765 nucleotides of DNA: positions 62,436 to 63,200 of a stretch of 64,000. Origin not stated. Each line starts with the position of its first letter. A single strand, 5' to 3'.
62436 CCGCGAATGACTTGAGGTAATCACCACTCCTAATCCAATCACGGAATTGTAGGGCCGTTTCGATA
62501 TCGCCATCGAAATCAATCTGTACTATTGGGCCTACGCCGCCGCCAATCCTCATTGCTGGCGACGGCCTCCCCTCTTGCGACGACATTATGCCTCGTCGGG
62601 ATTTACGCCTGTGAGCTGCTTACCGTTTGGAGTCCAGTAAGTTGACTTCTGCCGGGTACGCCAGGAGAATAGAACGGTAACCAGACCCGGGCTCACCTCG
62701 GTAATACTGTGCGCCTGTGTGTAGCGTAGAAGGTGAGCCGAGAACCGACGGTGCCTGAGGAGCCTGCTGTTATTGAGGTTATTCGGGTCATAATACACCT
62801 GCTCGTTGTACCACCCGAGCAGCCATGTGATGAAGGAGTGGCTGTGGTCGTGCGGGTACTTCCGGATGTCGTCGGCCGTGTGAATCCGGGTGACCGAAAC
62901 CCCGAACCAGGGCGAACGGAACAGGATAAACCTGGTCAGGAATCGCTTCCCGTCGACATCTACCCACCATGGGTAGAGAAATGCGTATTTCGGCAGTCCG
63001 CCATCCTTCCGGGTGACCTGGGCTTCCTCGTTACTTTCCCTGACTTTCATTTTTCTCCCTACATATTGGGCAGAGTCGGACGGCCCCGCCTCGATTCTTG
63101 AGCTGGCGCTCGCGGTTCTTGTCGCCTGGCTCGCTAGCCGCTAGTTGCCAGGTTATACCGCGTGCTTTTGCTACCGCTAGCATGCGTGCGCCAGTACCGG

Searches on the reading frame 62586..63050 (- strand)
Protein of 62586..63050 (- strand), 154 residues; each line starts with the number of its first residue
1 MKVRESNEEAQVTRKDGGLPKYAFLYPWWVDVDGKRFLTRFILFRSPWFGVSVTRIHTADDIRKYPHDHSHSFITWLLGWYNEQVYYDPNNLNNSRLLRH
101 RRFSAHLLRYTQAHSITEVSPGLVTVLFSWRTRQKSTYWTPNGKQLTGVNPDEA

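Call 79: find_encoding_contigs(protein=window:62586-63050:-, flank=10000, max_places=3)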
Protein window:62586-63050:- (154 aa): 3 contigs read that carry it; 2 places shown.
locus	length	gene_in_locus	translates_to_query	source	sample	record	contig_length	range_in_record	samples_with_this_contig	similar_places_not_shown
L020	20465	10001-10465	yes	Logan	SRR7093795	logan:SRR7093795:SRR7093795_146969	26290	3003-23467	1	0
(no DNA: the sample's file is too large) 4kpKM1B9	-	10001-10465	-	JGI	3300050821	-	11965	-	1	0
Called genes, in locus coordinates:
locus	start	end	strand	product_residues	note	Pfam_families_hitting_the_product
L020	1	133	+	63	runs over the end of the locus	-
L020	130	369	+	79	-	-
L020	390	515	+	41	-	-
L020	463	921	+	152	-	-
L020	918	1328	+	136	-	-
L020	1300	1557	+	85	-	-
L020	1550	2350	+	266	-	PF09414:RNA_ligase (weak)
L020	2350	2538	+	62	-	-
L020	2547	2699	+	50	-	-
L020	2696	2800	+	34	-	-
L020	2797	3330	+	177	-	PF07553:Lipoprotein_Ltp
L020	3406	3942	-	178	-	-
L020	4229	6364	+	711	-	PF09250:Prim-Pol (faint), PF13481:AAA_25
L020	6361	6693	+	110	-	-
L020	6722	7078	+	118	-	PF04480:DUF559, PF18741:MTES_1575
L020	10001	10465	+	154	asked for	-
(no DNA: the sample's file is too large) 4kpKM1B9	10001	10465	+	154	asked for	-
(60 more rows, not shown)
